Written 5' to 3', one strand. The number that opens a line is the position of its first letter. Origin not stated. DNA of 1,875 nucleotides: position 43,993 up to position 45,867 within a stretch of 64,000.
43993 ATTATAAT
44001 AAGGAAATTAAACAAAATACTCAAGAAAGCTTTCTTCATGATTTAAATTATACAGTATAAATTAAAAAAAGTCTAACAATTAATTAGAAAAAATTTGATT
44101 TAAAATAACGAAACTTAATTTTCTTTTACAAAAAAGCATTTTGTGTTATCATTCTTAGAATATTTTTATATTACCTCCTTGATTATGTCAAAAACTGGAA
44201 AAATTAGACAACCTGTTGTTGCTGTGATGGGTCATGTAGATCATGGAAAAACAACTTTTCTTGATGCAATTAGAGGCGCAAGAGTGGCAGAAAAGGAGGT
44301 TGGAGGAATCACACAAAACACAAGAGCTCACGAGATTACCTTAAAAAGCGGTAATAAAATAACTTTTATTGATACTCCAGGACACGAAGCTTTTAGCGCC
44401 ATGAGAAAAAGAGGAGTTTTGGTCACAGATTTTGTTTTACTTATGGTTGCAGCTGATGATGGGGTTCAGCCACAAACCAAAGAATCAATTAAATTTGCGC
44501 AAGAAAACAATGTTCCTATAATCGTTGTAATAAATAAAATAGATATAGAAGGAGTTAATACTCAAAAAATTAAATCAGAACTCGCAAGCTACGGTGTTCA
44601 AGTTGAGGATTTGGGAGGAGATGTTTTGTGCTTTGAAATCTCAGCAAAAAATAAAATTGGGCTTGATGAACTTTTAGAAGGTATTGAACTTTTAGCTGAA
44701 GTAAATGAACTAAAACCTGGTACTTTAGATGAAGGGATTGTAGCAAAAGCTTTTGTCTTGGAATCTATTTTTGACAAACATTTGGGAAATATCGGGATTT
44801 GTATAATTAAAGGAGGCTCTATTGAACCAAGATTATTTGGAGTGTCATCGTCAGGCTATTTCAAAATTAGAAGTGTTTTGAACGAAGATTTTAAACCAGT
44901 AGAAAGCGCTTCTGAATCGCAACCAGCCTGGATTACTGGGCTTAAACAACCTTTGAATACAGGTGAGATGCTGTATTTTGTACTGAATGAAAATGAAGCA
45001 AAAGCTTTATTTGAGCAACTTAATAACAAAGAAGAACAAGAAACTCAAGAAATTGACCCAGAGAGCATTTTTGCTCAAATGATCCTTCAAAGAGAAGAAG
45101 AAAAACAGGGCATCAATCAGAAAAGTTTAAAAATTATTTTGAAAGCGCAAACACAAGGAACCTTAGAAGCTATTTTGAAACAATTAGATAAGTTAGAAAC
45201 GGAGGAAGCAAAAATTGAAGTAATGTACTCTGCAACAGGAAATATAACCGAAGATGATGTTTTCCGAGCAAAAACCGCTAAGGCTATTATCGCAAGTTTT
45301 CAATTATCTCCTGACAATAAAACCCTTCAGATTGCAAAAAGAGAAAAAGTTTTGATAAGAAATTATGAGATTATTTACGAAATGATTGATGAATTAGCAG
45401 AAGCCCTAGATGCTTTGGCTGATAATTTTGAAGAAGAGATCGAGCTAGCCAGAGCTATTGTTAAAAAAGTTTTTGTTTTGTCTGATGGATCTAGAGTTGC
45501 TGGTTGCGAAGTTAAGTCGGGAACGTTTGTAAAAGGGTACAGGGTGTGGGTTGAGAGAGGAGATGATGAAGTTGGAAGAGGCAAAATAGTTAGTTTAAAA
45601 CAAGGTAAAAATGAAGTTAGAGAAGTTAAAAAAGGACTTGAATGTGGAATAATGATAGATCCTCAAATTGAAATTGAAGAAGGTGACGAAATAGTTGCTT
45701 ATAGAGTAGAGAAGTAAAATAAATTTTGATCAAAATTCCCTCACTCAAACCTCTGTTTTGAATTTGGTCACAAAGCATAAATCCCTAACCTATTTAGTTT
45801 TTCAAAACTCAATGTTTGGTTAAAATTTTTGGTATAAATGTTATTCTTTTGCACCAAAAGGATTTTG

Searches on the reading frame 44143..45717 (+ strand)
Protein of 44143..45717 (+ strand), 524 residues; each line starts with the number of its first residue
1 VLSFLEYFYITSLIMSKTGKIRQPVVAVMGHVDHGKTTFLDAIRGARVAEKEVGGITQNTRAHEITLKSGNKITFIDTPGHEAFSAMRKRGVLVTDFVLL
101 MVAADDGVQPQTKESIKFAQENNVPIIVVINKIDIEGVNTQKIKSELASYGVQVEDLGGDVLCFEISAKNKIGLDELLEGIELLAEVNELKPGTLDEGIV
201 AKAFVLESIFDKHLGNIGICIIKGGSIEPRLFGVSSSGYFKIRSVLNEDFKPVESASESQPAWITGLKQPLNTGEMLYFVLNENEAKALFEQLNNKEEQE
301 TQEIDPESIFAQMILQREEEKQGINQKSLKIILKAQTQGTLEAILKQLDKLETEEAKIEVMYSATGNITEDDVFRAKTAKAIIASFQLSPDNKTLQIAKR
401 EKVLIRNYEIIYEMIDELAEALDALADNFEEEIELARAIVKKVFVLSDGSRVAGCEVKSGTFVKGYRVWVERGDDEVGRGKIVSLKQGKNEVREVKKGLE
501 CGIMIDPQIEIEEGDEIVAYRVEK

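Call 9: search_protein_families(library=pfam, proteins=[window:44143-45717:+], max_evalue=0.001)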
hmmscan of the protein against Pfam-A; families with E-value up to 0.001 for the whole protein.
window:44143-45717:+ (524 aa): 13 families
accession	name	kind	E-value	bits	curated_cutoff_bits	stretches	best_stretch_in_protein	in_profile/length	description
PF00009.33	GTP_EFTU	-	2.1e-32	112.7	26.5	1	25-182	5-183/188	Elongation factor Tu GTP binding domain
PF11987.13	IF-2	-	3e-28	98.5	27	1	319-418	14-116/117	Translation-initiation factor 2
PF01926.29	MMR_HSR1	-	5.9e-14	52.6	21.9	1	26-132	2-113/113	50S ribosome-binding GTPase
PF22042.2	EF-G_D2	-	3.7e-08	33.8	27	1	201-278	2-82/84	Elongation factor G domain 2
PF00071.28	Ras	-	8.3e-07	29.2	21.6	1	27-180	3-155/162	Ras family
PF14578.12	GTP_EFTU_D4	-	1.8e-06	28.2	23.8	1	441-517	10-85/86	Elongation factor Tu domain 4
PF02421.24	FeoB_N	-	6.1e-06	26.3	27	1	26-179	3-154/156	Ferrous iron transport protein B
PF10662.15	PduV-EutP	-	8.1e-06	26.1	21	1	26-181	4-141/143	Ethanolamine utilisation - propanediol utilisation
PF03193.22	RsgA_GTPase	-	1.1e-05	25.8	30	0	98-178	27-101/174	RsgA GTPase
PF00350.29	Dynamin_N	-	3.8e-05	24.2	27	0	26-60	1-35/168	Dynamin family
PF08477.19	Roc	-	0.00014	22.5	27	1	26-134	2-119/119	Ras of Complex, Roc, domain of DAPkinase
PF03144.31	GTP_EFTU_D2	-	0.00021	22.1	30.3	0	451-504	2-57/73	Elongation factor Tu domain 2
PF00025.27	Arf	-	0.00051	20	22.3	0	21-179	12-168/174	ADP-ribosylation factor family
